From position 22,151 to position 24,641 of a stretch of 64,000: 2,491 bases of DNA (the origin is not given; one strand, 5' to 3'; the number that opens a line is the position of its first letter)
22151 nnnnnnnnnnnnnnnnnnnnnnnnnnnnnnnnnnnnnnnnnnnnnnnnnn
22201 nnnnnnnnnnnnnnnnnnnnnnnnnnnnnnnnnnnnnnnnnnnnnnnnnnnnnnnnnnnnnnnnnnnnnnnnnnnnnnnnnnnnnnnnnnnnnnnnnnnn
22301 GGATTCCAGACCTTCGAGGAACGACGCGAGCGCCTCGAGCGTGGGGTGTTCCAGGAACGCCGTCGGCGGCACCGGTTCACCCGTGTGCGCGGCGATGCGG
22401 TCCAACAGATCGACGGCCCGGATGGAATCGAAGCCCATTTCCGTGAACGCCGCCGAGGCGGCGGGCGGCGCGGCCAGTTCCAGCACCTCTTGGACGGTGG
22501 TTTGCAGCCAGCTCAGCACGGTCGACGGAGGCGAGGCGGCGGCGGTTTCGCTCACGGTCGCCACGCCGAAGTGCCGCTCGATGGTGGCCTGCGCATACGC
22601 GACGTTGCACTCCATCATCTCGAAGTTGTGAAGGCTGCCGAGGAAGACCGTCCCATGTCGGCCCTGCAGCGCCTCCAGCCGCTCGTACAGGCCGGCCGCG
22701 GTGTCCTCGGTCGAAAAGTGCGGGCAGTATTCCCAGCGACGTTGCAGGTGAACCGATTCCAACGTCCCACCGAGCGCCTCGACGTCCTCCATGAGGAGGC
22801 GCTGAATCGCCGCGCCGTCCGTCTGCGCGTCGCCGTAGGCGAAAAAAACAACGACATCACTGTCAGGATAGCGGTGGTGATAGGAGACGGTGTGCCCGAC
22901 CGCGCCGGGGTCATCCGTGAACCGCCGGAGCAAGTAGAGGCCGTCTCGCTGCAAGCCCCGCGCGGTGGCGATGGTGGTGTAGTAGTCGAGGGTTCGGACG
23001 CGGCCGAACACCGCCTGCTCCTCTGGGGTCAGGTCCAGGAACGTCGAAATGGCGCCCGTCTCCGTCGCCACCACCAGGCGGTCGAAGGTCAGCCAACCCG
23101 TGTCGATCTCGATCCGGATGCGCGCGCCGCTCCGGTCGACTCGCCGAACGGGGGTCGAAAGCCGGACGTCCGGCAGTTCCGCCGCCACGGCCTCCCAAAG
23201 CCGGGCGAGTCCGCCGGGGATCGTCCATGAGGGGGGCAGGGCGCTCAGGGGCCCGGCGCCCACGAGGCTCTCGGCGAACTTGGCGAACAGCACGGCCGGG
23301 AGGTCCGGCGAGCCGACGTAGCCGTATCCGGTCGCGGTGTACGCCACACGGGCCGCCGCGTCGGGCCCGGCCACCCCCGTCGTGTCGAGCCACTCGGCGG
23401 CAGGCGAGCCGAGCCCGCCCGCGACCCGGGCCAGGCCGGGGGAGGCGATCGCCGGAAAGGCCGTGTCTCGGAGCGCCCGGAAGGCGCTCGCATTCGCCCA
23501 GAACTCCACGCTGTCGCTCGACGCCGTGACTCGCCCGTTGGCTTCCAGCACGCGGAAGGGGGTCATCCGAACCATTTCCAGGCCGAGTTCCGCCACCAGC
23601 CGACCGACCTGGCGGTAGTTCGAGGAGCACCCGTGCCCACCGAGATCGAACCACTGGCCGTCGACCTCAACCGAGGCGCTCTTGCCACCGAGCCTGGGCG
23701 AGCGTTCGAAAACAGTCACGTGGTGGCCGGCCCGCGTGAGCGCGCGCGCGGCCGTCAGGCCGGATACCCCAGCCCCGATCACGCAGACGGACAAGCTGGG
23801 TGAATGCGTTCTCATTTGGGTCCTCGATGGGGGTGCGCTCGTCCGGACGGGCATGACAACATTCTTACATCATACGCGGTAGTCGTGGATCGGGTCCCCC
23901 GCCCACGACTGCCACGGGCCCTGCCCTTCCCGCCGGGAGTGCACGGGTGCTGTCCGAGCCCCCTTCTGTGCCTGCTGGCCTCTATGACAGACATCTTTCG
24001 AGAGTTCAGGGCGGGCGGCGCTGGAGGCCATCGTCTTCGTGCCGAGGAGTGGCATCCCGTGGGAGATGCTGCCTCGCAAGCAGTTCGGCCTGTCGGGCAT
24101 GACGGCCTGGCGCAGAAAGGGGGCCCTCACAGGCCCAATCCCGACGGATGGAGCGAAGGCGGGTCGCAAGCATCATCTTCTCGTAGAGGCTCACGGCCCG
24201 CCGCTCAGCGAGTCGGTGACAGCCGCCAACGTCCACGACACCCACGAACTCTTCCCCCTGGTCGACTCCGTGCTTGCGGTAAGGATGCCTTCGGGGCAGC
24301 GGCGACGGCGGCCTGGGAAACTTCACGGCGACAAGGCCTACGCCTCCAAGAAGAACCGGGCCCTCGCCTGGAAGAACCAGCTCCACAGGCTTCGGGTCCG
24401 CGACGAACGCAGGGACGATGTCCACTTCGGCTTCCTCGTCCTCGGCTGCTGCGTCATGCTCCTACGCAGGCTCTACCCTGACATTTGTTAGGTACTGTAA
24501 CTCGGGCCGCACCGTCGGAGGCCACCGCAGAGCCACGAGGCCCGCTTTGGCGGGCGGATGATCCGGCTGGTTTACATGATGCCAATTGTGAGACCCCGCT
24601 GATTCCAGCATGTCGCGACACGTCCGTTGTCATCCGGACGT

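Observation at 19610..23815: Orphan minimal acyl-tailoring cassette: FAAL convergent with an FAD-oxidase / carrier-protein / alpha-beta-hydrolase tri-domain protein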

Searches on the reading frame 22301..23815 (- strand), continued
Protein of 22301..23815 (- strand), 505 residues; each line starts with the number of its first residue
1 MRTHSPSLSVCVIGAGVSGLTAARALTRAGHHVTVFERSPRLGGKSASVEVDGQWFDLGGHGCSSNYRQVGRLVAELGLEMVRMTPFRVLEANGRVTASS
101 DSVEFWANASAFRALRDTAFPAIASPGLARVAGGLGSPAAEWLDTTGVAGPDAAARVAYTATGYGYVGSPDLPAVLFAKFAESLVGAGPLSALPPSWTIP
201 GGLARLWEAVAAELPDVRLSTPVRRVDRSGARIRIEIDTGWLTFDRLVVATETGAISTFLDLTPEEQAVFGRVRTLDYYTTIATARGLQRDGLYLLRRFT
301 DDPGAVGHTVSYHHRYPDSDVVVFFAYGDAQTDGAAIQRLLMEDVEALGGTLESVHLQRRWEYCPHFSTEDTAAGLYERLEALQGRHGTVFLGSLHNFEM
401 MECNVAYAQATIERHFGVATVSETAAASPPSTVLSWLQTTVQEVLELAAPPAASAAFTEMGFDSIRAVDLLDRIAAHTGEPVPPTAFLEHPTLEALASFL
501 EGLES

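Call 50: list_cluster_members(proteins=[P0263, P0281, P0200, P0201, P0202, P0207, P0203, P0224, P0256, P0251])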
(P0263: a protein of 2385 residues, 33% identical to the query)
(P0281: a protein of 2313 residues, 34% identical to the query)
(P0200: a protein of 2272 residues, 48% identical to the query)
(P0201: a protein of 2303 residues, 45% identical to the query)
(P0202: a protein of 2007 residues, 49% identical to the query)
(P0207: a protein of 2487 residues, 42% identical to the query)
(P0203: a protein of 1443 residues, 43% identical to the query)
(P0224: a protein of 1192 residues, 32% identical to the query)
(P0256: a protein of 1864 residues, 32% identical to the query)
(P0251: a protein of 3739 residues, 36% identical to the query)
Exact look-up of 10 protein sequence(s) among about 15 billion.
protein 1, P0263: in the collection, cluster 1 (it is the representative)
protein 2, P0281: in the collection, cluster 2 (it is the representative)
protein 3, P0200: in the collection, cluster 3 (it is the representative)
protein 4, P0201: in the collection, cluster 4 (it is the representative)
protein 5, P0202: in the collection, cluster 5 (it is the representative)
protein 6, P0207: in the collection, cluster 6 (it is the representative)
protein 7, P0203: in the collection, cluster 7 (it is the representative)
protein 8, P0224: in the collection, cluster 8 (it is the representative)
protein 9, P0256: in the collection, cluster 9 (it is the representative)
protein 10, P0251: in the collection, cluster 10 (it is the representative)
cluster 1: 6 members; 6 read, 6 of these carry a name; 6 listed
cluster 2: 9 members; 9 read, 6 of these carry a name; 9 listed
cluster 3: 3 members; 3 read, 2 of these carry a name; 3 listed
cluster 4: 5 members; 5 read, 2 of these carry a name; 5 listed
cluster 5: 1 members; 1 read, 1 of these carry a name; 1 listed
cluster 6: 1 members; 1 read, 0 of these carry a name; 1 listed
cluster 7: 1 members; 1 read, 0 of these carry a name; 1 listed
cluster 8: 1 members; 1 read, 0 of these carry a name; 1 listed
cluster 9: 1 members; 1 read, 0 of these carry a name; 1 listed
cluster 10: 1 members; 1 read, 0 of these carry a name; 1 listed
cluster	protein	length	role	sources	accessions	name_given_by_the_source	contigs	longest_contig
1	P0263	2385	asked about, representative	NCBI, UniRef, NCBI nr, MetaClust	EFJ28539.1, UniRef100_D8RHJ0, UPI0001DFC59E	hypothetical protein SELMODRAFT_410953 [Selaginella moellendorffii] | Carrier domain-containing protein n=1 Tax=Selaginella moellendorffii TaxID=88036 ... | status=active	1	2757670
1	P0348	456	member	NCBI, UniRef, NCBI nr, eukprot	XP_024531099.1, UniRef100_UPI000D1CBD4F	uncharacterized protein LOC9631978 [Selaginella moellendorffii] | uncharacterized protein LOC9631978 n=1 Tax=Selaginella moellendorffii TaxID=88036 ... | XP_024531099.1 uncharacterized protein LOC9631978 [Selaginella moellendorffii]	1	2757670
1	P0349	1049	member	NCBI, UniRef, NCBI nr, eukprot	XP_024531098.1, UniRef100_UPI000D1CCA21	uncharacterized protein LOC112346403 [Selaginella moellendorffii] | uncharacterized protein LOC112346403 n=1 Tax=Selaginella moellendorffii TaxID=88036 ... | XP_024531098.1 uncharacterized protein LOC112346403 [Selaginella moellendorffii]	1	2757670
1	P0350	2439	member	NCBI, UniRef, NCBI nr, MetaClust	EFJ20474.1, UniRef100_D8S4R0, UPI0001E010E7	hypothetical protein SELMODRAFT_108866 [Selaginella moellendorffii] | Carrier domain-containing protein n=1 Tax=Selaginella moellendorffii TaxID=88036 ... | status=active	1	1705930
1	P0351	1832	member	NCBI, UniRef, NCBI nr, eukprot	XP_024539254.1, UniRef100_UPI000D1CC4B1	uncharacterized protein LOC112349291 [Selaginella moellendorffii] | uncharacterized protein LOC112349291 n=1 Tax=Selaginella moellendorffii TaxID=88036 ... | XP_024539254.1 uncharacterized protein LOC112349291 [Selaginella moellendorffii]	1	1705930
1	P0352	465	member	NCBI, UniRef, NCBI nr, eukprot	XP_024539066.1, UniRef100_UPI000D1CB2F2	uncharacterized protein LOC9653641 [Selaginella moellendorffii] | uncharacterized protein LOC9653641 n=1 Tax=Selaginella moellendorffii TaxID=88036 ... | XP_024539066.1 uncharacterized protein LOC9653641 [Selaginella moellendorffii]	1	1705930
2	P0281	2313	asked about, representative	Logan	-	-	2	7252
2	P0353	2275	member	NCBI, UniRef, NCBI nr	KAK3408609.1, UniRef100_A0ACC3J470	hypothetical protein EUGRSUZ_J00816 [Eucalyptus grandis] | Uncharacterized protein n=2 Tax=Eucalyptus grandis TaxID=71139 RepID=A0ACC3J470_EUCGR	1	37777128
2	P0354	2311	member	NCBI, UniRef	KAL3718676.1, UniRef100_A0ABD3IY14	hypothetical protein ACJRO7_003749 [Eucalyptus globulus] | Carrier domain-containing protein n=1 Tax=Eucalyptus globulus TaxID=34317 ...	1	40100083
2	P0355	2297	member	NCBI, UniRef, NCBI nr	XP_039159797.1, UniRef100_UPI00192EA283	uncharacterized protein LOC104421554 [Eucalyptus grandis] | uncharacterized protein LOC104421554 n=1 Tax=Eucalyptus grandis TaxID=71139 ...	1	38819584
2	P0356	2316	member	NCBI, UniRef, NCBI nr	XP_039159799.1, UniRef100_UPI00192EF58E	uncharacterized protein LOC104423492 [Eucalyptus grandis] | uncharacterized protein LOC104423492 n=1 Tax=Eucalyptus grandis TaxID=71139 ...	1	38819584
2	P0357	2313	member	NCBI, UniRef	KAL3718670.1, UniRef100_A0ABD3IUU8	hypothetical protein ACJRO7_003743 [Eucalyptus globulus] | Carrier domain-containing protein n=1 Tax=Eucalyptus globulus TaxID=34317 ...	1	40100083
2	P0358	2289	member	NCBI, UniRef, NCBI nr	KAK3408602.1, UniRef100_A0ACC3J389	hypothetical protein EUGRSUZ_J00810 [Eucalyptus grandis] | Uncharacterized protein n=2 Tax=Eucalyptus grandis TaxID=71139 RepID=A0ACC3J389_EUCGR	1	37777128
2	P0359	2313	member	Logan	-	-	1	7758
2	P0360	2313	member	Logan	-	-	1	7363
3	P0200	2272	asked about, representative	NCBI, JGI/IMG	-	acyl-CoA synthetase (AMP-forming)/AMP-acid ligase II/surfactin synthase thioesterase ...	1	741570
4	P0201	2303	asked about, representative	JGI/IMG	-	-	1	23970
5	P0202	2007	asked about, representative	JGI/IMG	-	acyl-CoA synthetase (AMP-forming)/AMP-acid ligase II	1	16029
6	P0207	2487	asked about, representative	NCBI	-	-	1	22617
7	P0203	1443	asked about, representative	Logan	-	-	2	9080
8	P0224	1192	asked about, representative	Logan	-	-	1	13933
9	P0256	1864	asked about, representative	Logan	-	-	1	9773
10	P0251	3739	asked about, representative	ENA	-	-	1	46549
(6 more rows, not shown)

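Call 59: search_protein_families(library=pfam, proteins=[L039:4481-5671:+, L039:5687-6766:-, L039:6814-7980:+, L039:8012-8788:+, L039:8824-9828:+, L039:9839-11290:+, L039:12686-13726:-, L039:13811-14830:-], max_evalue=0.00001)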
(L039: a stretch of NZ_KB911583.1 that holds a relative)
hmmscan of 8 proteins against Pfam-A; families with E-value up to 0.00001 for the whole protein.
L039:4481-5671:+ (396 aa): 3 families
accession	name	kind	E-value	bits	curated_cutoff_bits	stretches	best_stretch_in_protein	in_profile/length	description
PF22725.1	GFO_IDH_MocA_C3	-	2.5e-31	108.7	27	1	155-298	2-123/124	GFO/IDH/MocA C-terminal domain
PF02894.22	GFO_IDH_MocA_C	-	5.9e-28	98.6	22.9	1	158-396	1-218/218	Oxidoreductase family, C-terminal alpha/beta domain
PF01408.29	GFO_IDH_MocA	-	5e-24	85.7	24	1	20-146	2-120/120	Oxidoreductase family, NAD-binding Rossmann fold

L039:5687-6766:- (359 aa): 2 families
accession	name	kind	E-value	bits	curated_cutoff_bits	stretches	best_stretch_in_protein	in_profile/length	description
PF13407.12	Peripla_BP_4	-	3.5e-28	99.3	35.1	1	90-329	10-248/258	Periplasmic binding protein domain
PF00356.27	LacI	-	8.8e-10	38.7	27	1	27-66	2-41/46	Bacterial regulatory proteins, lacI family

L039:6814-7980:+ (388 aa): 1 family
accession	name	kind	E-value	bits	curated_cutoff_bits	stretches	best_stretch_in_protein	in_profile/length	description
PF05721.19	PhyH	-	2.3e-33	116.7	22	1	62-284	13-213/213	Phytanoyl-CoA dioxygenase (PhyH)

L039:8012-8788:+ (258 aa): 3 families
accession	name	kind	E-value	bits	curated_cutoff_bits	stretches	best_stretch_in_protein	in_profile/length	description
PF13561.12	adh_short_C2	-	8.2e-50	170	27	1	16-250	6-232/236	Enoyl-(Acyl carrier protein) reductase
PF00106.31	adh_short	-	2.5e-47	161.3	26.6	1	7-196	1-189/195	short chain dehydrogenase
PF08659.16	KR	-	4.9e-10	40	22.6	1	9-115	3-113/180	KR domain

L039:8824-9828:+ (334 aa): 3 families
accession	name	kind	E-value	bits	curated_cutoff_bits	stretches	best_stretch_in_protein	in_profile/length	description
PF22725.1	GFO_IDH_MocA_C3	-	3.9e-26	91.9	27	1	127-243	2-120/124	GFO/IDH/MocA C-terminal domain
PF01408.29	GFO_IDH_MocA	-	7.7e-19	69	24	1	1-118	1-120/120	Oxidoreductase family, NAD-binding Rossmann fold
PF02894.22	GFO_IDH_MocA_C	-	8.6e-18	65.4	22.9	1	131-328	2-218/218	Oxidoreductase family, C-terminal alpha/beta domain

L039:9839-11290:+ (483 aa): 7 families
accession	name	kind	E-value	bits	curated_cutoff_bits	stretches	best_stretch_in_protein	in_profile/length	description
PF01593.30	Amino_oxidase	-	9.7e-25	88.2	19.8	1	64-394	2-366/443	Flavin containing amine oxidoreductase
PF13450.12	NAD_binding_8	-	6.6e-15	55.6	21.9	1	58-123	1-68/68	NAD(P)-binding Rossmann-like domain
PF03486.20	HI0933_like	-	2.4e-08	34.2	50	0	55-92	2-39/244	HI0933-like protein Rossmann domain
PF07992.20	Pyr_redox_2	-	1.4e-06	28.4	26.1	0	41-88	130-177/291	Pyridine nucleotide-disulphide oxidoreductase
PF13738.12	Pyr_redox_3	-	1.5e-06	28.1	30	0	58-88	2-33/305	Pyridine nucleotide-disulphide oxidoreductase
PF01494.25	FAD_binding_3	-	2.1e-06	27.7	22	1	55-95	3-43/349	FAD binding domain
PF01266.30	DAO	-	9.4e-06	25.8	27.9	0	56-346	2-260/353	FAD dependent oxidoreductase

L039:12686-13726:- (346 aa): 2 families
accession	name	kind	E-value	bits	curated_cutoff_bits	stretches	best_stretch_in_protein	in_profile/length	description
PF07719.23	TPR_2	-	1.3e-06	28.5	27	0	175-202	3-30/34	Tetratricopeptide repeat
PF13424.12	TPR_12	-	4e-06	27.4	30.1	0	133-203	10-75/77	Tetratricopeptide repeat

L039:13811-14830:- (339 aa): 3 families
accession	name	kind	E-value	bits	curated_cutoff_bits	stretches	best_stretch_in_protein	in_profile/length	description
PF01408.29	GFO_IDH_MocA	-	2.2e-23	83.7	24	1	8-127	2-119/120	Oxidoreductase family, NAD-binding Rossmann fold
PF02894.22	GFO_IDH_MocA_C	-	7.5e-21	75.4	22.9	1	140-329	1-218/218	Oxidoreductase family, C-terminal alpha/beta domain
PF22725.1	GFO_IDH_MocA_C3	-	8.8e-17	61.7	27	1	136-251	1-123/124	GFO/IDH/MocA C-terminal domain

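Call 87: search_protein_families(library=pfam, proteins=[L019:269-5749:+, L019:5746-7347:+, L019:7832-11605:+, L019:11607-13901:+, L019:15519-17051:+, L040:7613-9124:+, L040:401-1591:+, L040:10073-10828:+], max_evalue=0.000001)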
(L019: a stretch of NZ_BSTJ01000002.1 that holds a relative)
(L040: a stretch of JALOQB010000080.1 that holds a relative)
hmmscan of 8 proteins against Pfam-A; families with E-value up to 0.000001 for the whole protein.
L019:269-5749:+ (1826 aa): 3 families
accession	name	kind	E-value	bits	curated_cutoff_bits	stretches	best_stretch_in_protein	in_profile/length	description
PF07977.19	FabA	-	9.1e-76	252.5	23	2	1315-1448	4-137/138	FabA-like domain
PF00109.32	ketoacyl-synt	-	2.5e-50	171.9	20.8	2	253-525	2-252/252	Beta-ketoacyl synthase, N-terminal domain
PF02801.28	Ketoacyl-synt_C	-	2.2e-34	118.5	20.8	1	533-645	1-118/119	Beta-ketoacyl synthase, C-terminal domain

L019:5746-7347:+ (533 aa): 2 families
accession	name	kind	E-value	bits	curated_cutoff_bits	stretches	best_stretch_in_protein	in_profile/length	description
PF21607.2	FabD_helical_ins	-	1.6e-34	118.3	27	1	378-457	1-80/80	[Acyl-carrier-protein] S-malonyltransferase, inserted helical domain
PF03060.21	NMO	-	8.6e-09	35.7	28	1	86-347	17-256/331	Nitronate monooxygenase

L019:7832-11605:+ (1257 aa): 5 families
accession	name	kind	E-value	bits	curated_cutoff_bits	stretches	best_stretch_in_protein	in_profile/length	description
PF01593.30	Amino_oxidase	-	2.6e-22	80.2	19.8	1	732-1081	2-380/443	Flavin containing amine oxidoreductase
PF13450.12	NAD_binding_8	-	7.7e-15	55.4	21.9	1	726-790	1-67/68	NAD(P)-binding Rossmann-like domain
PF00550.31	PP-binding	-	1.1e-11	45.2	20.8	1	1174-1240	1-67/67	Phosphopantetheine attachment site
PF00890.30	FAD_binding_2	-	8e-07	29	20.4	0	724-759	2-37/414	FAD binding domain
PF01494.25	FAD_binding_3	-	8.7e-07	28.9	22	0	723-754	3-34/349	FAD binding domain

L019:11607-13901:+ (764 aa): 1 family
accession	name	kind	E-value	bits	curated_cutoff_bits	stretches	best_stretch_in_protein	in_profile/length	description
PF00698.26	Acyl_transf_1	-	2.6e-09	37.4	32.7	1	491-745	79-316/319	Acyl transferase domain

L019:15519-17051:+ (510 aa): 1 family
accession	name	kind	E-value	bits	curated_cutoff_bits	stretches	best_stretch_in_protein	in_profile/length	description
PF00723.27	Glyco_hydro_15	-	2.6e-07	30.4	22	0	250-424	116-261/427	Glycosyl hydrolases family 15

L040:7613-9124:+ (503 aa): 0 families

L040:401-1591:+ (396 aa): 0 families

L040:10073-10828:+ (251 aa): 1 family
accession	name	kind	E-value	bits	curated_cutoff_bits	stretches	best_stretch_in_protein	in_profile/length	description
PF01618.21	MotA_ExbB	-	4e-30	104.6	22.9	1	88-204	4-121/127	MotA/TolQ/ExbB proton channel family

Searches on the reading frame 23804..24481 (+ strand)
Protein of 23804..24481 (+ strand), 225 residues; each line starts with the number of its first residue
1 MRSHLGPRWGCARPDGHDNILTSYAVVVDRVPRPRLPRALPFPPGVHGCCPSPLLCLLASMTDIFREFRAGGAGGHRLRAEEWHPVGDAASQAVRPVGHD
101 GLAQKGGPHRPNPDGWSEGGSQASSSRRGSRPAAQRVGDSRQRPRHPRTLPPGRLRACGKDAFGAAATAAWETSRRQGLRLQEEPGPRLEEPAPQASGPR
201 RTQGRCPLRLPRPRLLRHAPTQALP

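Call 10: search_protein_families(library=pfam, proteins=[window:23804-24481:+], max_evalue=0.001)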
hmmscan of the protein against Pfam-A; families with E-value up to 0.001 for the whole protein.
window:23804-24481:+ (225 aa): 0 families

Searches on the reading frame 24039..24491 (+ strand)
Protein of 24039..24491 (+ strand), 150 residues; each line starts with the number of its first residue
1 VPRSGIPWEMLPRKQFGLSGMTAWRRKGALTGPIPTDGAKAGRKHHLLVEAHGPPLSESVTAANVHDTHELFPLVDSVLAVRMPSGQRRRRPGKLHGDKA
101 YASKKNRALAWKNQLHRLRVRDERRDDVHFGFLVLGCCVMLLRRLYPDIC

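Call 9: search_protein_families(library=pfam, proteins=[window:24039-24491:+], max_evalue=0.001)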
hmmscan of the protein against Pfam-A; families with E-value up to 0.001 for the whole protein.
window:24039-24491:+ (150 aa): 1 family
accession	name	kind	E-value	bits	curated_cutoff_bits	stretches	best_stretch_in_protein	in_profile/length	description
PF01609.27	DDE_Tnp_1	-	1.2e-07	32.1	23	1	39-107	32-92/200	Transposase DDE domain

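Call 68: search_protein_families(library=ncbifam, proteins=[window:24039-24491:+], max_evalue=0.001)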
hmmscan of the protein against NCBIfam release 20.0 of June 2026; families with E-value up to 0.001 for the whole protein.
window:24039-24491:+ (150 aa): 2 families
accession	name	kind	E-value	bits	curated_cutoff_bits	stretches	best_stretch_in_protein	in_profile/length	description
NF033580.1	transpos_IS5_3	equivalog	1.2e-16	61.1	110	1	39-113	122-192/258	IS5 family transposase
NF033520.1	transpos_IS982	equivalog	0.00011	21.8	130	1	42-106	113-166/243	IS982 family transposase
